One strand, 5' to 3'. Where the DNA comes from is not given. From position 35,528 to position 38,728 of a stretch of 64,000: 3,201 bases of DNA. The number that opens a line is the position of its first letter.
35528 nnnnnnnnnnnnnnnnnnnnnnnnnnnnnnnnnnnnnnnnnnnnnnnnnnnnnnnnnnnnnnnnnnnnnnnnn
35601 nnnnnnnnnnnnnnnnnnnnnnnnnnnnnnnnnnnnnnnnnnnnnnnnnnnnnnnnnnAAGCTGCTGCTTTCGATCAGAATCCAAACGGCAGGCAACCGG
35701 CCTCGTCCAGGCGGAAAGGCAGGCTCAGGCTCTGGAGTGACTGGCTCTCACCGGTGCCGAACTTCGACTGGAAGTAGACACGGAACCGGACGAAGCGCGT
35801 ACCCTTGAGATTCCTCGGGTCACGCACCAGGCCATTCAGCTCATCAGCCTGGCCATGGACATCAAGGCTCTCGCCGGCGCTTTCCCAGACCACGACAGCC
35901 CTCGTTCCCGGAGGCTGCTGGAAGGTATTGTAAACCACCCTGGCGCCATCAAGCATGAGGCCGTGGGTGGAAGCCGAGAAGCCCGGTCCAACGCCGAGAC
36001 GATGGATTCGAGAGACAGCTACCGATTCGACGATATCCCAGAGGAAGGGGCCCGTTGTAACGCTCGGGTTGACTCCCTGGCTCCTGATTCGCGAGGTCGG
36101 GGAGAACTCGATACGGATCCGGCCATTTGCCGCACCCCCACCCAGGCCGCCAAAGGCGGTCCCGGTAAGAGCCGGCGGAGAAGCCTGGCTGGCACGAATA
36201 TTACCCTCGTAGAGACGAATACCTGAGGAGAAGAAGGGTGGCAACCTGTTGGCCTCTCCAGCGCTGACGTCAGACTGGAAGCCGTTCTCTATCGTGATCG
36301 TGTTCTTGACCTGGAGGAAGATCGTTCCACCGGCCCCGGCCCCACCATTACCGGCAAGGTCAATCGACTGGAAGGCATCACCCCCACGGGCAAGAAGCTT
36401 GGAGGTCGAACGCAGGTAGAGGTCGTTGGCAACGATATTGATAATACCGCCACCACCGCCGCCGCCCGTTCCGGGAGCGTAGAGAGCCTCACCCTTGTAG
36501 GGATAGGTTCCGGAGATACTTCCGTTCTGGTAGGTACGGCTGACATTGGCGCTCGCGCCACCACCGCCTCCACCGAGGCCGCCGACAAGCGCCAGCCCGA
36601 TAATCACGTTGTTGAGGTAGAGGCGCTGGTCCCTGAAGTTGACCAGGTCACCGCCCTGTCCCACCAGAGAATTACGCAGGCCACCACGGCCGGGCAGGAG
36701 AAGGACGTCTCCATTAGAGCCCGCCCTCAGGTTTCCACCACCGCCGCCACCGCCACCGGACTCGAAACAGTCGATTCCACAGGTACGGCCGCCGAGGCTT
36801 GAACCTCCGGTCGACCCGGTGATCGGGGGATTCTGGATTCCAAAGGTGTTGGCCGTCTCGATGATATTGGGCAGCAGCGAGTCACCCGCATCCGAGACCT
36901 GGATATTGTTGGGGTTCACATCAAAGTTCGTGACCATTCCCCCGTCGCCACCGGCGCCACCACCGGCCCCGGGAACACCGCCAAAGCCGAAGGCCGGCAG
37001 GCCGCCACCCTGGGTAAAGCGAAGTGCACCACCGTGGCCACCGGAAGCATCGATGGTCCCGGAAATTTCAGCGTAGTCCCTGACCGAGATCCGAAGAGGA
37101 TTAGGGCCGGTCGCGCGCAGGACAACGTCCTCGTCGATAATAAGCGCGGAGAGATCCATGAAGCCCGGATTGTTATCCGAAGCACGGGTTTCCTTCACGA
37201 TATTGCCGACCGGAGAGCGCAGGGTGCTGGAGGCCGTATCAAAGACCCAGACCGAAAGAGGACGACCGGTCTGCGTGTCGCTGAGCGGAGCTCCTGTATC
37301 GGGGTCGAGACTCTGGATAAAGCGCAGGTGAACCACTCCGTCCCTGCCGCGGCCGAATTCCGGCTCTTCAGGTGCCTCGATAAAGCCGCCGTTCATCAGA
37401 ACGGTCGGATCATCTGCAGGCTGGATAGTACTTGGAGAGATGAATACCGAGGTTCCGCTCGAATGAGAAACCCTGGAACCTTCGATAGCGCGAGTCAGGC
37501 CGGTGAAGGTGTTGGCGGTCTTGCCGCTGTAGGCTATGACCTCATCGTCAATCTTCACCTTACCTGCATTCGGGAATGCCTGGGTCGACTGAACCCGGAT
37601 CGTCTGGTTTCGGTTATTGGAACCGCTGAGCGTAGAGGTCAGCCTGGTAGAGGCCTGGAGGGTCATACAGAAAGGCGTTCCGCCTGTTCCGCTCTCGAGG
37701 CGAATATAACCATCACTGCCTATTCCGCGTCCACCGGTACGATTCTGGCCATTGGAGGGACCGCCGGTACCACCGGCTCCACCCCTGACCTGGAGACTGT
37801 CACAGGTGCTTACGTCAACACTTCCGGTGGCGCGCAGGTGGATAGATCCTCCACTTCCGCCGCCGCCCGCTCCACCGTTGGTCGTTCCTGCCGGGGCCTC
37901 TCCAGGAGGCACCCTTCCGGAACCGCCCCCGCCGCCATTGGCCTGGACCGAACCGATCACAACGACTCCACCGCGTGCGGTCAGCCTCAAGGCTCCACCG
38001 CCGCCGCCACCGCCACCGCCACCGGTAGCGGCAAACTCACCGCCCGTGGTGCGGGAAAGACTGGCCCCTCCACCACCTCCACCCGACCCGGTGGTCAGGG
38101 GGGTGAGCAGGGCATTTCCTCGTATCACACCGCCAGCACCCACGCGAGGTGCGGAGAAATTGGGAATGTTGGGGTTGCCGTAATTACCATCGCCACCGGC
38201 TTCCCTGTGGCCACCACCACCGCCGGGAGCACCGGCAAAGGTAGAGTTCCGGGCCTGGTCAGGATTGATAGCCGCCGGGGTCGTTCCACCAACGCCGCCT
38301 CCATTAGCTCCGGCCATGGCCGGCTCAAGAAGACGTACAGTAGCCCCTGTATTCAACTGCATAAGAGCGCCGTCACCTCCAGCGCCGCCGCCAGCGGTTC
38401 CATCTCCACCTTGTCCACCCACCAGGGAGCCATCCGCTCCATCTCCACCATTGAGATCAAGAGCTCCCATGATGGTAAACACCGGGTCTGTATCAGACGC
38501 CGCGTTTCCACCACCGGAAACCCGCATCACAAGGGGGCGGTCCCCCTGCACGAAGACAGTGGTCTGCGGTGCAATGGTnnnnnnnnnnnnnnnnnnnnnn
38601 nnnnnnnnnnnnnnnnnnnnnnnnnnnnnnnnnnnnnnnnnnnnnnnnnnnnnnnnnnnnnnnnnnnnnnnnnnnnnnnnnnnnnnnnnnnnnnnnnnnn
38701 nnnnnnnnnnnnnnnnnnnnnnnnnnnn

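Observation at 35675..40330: Lipoprotein of 1551 aa dominated by polyglycine and GGxGG repeats with IPT/TIG modules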

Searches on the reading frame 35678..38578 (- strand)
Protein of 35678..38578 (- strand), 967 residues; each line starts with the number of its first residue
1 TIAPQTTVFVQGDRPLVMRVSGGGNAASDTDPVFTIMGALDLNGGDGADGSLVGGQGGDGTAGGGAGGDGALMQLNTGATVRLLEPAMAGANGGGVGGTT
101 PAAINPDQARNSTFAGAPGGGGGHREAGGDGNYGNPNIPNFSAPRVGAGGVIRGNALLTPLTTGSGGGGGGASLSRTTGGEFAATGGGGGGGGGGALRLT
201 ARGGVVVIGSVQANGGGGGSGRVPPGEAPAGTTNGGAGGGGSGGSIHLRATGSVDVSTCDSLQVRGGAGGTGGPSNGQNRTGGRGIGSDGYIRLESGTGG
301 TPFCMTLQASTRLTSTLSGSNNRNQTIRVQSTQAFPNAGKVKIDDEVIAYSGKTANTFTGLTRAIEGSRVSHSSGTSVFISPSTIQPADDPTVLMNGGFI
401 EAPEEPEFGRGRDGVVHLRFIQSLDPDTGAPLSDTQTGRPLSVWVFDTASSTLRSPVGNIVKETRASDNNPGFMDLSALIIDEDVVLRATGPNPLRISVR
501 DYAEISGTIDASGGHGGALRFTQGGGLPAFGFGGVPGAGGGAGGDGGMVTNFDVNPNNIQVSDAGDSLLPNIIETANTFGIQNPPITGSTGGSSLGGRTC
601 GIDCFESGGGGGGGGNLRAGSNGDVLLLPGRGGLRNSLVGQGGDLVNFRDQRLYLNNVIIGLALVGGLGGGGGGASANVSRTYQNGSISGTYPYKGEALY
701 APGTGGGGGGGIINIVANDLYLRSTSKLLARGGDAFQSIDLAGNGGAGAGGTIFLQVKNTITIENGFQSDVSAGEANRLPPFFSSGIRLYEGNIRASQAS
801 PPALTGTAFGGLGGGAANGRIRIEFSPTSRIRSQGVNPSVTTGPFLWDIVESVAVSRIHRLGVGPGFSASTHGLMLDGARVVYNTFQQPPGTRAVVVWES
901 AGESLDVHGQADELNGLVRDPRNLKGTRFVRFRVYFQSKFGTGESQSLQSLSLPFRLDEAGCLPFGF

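Call 35: search_solved_structures(query=A3, max_evalue=1)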
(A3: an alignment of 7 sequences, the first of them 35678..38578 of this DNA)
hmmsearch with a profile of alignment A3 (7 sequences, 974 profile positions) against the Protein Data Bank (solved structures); distinct sequences matched with E-value up to 1: 1.
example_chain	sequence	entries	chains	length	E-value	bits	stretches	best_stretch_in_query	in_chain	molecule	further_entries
1udx_A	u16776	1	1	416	0.58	11.4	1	213-288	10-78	the GTP-binding protein Obg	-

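Call 37: predict_structure(alignment_id=A3)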
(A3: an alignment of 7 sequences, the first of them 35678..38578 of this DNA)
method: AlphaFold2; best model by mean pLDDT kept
length: 967 residues; sequences in the alignment: 7
mean_pLDDT: 44.6   pTM: 0.34
mean pLDDT of the five models: 44.6, 44.2, 41.7, 40.3, 39.8
residues with pLDDT >= 90: 11; 70-90: 180; 50-70: 195; < 50: 581
segments of 3 or more residues with pLDDT < 50: 12-14, 23-27, 50-187, 222-235, 273-290, 297-308, 382-403, 515-709, 736-750, 777-821, 828-894, 904-914, 936-967
pLDDT, mean of each block of 10 residues (from residue 1): 73 56 53 78 61 27 21 22 21 20 24 23 22 22 23 25 33 30 42 62 75 66 42 47 60 60 61 37 42 47 40 79 71 70 80 84 72 79 30 26 53 82 71 67 84 84 72 85 86 77 89 44 20 20 20 25 23 22 22 22 22 20 25 29 19 23 22 23 26 26 37 78 78 49 42 67 64 49 30 27 31 40 51 32 22 21 22 22 27 52 38 50 54 46 30 31 30
secondary structure, 60 per line:
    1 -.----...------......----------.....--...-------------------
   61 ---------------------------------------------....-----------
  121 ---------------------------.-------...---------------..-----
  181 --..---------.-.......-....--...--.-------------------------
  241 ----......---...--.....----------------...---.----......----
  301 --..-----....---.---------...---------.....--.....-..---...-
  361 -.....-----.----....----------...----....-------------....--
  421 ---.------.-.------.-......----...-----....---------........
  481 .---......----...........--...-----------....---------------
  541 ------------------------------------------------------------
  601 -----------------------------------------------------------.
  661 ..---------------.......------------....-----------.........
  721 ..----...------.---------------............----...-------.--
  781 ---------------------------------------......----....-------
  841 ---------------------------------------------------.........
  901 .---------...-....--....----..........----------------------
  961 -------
elements in order (helices of 4 or more, strands of 3 or more residues): E7-9 E16-21 E32-36 E39-41 H106-109 E196-202 E204-207 E210-212 E245-250 E254-256 E291-296 E310-313 E327-329 E339-343 E346-350 E357-359 E362-366 E377-380 E398-401 E415-418 E442-447 E452-454 E460-463 E473-481 E485-490 E495-505 E508-510 E522-525 E660-662 H678-684 H697-700 E712-722 E727-729 E752-763 E768-770 E820-825 E830-833 E892-901 E915-918 H921-924 E929-938

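Call 42: fold_search(model_id=the predicted structure, library=pdb)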
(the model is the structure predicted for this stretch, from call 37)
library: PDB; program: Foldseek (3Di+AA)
matches with E <= 10: 57; with E <= 0.001: 0
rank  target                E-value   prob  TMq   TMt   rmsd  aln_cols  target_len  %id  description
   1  8jov_1                3.5e-02  1.00  0.07  0.48   2.7        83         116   22  Portal-tail complex of phage GP4 (released 2023-11-01)
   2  24qj                  1.0e-01  0.47  0.09  0.16  23.9       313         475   13  Crystal structure of a tailspike depolymerase (Solidus_gp83) from Acinetobacter phage Solidus (released 2026-03-25)
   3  9n71_A                5.5e-01  0.97  0.07  0.22   4.5        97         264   14  Tail tube structure of Acinetobacter baumannii phage Mystique (released 2025-03-19)
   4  3ddy                  8.8e-01  0.77  0.06  0.28   4.6        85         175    6  Structure of lumazine protein, an optical transponder of luminescent bacteria (released 2008-07-01)
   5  5ara_A                1.2e+00  0.94  0.06  0.11   3.7        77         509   12  Bovine mitochondrial ATP synthase state 1a (released 2015-10-14)
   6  7p2y_F                1.8e+00  0.66  0.06  0.11   4.7        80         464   14  F1Fo-ATP synthase from Acinetobacter baumannii (state 1) (released 2022-02-02)
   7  5x1w_B                2.8e+00  0.38  0.06  0.12   8.1       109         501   11  PKM2 in complex with compound 5 (released 2017-05-31)
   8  4hiz_C                3.2e+00  0.16  0.06  0.08   5.0        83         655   14  Phage phi92 endosialidase (released 2014-01-15)
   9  4bf5_A                3.2e+00  0.13  0.06  0.13  14.7       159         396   10  Structure of broad spectrum racemase from Aeromonas hydrophila (released 2014-01-15)
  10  4qg6_B                3.5e+00  0.20  0.06  0.11   9.4       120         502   12  crystal structure of PKM2-Y105E mutant (released 2015-02-25)
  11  2y0s_G                4.2e+00  0.04  0.03  0.17  12.9       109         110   10  Crystal structure of Sulfolobus shibatae RNA polymerase in P21 space group (released 2011-02-16)
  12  6vq6_A                4.4e+00  0.60  0.06  0.09   4.1        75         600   12  Mammalian V-ATPase from rat brain - composite model of rotational state 1 bound to ADP and SidK (built from focused re (released 2020-03-18)
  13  9bra_0                4.6e+00  0.57  0.06  0.09   4.2        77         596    9  Intact V-ATPase State 2 and synaptophysin complex in mouse brain isolated synaptic vesicles (released 2024-06-19)
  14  4k3u_B                4.6e+00  0.04  0.04  0.07  14.1       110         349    8  Peptidoglycan O-acetylesterase in action, 30 min (released 2014-09-03)
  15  9o19_D                5.1e+00  0.35  0.06  0.12   4.5        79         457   18  Pseudomonas aeruginosa ATPase State1 (released 2025-12-10)
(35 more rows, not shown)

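Call 48: search_protein_representatives(alignment_id=A3)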
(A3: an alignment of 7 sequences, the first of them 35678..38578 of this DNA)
Query: 7 sequences, 974 profile positions. Proteins with E-value up to 0.001 (for the whole library): 2264; up to 1e-10: 335; up to 1e-30: 95. The best 150 are listed.
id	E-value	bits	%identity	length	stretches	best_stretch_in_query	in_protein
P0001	0.0e+00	1492.8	-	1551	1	1-973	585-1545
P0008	0.0e+00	1298.3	-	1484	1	2-973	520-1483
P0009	0.0e+00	1257.0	-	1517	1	1-970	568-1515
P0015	0.0e+00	1092.0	-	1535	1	2-970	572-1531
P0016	0.0e+00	1041.6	-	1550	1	2-970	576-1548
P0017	0.0e+00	1027.1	-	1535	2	96-972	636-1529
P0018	2.0e-287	972.9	-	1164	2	407-971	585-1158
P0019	1.2e-269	914.0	-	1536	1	1-971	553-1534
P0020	3.0e-266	902.8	-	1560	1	2-971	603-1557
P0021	1.7e-265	900.2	-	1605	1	1-969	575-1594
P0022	3.1e-261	886.2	-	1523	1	2-970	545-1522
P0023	1.4e-254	864.1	-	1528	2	389-968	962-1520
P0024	4.0e-254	862.6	-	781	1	187-971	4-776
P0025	1.6e-253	860.7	-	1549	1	2-970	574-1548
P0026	2.0e-248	843.8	-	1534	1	7-970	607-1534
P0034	5.3e-195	666.9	-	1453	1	1-968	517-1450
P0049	3.2e-86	306.9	-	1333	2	447-966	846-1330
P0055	1.2e-73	265.3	-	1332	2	3-303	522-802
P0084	1.1e-48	182.6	-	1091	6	312-382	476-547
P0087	8.7e-45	169.7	-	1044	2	2-300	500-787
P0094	1.1e-38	149.5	-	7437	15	2-301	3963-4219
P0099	3.4e-35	138.0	-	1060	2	7-311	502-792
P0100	7.7e-35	136.8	-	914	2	3-300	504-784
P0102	1.1e-33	132.9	-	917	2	3-299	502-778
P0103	2.6e-33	131.8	-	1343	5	2-311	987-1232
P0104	5.9e-33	130.6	-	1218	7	311-432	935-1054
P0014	1.2e-29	119.6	-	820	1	3-300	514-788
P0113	1.4e-27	112.7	-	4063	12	94-299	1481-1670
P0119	1.4e-25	106.2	-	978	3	311-385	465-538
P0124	8.7e-24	100.2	-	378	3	300-380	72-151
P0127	3.0e-23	98.4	-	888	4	102-300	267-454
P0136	1.9e-21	92.5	-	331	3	312-398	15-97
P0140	1.2e-20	89.8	-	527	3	315-385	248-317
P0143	2.4e-20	88.8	-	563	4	313-384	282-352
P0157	2.1e-18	82.4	-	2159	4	47-300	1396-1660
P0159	3.4e-18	81.7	-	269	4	317-376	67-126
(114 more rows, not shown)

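Call 49: search_protein_families(library=pfam, proteins=[P0084, P0104, P0119, P0124, P0136, P0159, P0140, P0143], max_evalue=0.001)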
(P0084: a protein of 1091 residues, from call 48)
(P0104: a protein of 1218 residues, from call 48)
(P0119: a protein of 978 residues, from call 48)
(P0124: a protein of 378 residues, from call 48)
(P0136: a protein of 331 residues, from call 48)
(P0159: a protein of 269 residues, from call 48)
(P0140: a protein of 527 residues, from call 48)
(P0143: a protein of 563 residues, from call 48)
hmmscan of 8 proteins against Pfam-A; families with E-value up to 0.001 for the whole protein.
P0084 (1091 aa): 0 families

P0104 (1218 aa): 0 families

P0119 (978 aa): 0 families

P0124 (378 aa): 0 families

P0136 (331 aa): 0 families

P0159 (269 aa): 1 family
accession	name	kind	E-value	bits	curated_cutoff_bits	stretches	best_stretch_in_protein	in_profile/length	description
PF10162.14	G8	-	1.6e-05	25.3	22.9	0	132-178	45-84/124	G8 domain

P0140 (527 aa): 0 families

P0143 (563 aa): 1 family
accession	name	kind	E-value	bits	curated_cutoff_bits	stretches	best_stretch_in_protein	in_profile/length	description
PF06605.17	Prophage_tail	-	1.2e-12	48.4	31.3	1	15-117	149-249/250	Prophage endopeptidase tail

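Call 50: search_protein_families(library=pfam, proteins=[P0113, P0103, P0157, P0127], max_evalue=0.001)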
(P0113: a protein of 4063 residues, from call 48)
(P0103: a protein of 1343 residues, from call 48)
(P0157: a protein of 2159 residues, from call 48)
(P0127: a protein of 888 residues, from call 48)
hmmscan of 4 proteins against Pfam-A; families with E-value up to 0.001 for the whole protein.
P0113 (4063 aa): 5 families
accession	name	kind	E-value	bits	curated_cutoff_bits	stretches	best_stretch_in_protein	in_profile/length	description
PF13205.12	Big_5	-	2.5e-35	121.8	23.6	2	591-696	1-105/105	Bacterial Ig-like domain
PF18884.5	TSP3_bac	-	2.7e-32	110.6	25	6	2702-2722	1-21/22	Bacterial TSP3 repeat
PF13385.13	Laminin_G_3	-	1e-25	91.1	27.6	1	875-1034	2-150/151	Concanavalin A-like lectin/glucanases superfamily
PF17957.7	Big_7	-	4e-24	85.5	24.1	2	491-533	1-43/70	Bacterial Ig domain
PF18835.7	Beta_helix_2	-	4.1e-05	23.7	30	0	1859-1891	2-34/68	Beta helix repeat of Inulin fructotransferase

P0103 (1343 aa): 0 families

P0157 (2159 aa): 5 families
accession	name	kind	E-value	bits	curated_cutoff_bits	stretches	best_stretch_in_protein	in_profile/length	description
PF13418.12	Kelch_4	-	1.7e-29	102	21.6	2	392-435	1-44/49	Galactose oxidase, central domain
PF13964.12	Kelch_6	-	1.7e-17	63.2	25.3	0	393-437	2-45/50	Kelch motif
PF01344.31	Kelch_1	-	1.1e-13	50.8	20.1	0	499-527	9-37/46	Kelch motif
PF13205.12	Big_5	-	1.3e-09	39.2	23.6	1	1139-1261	1-105/105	Bacterial Ig-like domain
PF07646.21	Kelch_2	-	1.8e-06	28.1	21.3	0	495-526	5-38/48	Kelch motif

P0127 (888 aa): 0 families

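Call 61: search_protein_families(library=pfam, proteins=[P0087, P0099, P0100, P0102, P0049, P0034], max_evalue=0.1)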
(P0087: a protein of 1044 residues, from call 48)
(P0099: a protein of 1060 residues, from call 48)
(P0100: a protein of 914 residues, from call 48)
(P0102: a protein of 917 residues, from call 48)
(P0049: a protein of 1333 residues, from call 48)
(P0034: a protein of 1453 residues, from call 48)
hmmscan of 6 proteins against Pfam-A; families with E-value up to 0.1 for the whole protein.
P0087 (1044 aa): 0 families

P0099 (1060 aa): 2 families
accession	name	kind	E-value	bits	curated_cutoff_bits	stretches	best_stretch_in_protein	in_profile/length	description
PF00404.24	Dockerin_1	-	4e-05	24.2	22.9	1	975-1028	2-56/57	Dockerin type I domain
PF18884.5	TSP3_bac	-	4.6e-05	23.6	25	1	929-949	1-21/22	Bacterial TSP3 repeat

P0100 (914 aa): 0 families

P0102 (917 aa): 0 families

P0049 (1333 aa): 1 family
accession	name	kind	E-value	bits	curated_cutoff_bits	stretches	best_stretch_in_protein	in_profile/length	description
PF01833.30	TIG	-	0.0034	17.8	20.9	1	52-115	6-68/84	IPT/TIG domain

P0034 (1453 aa): 0 families
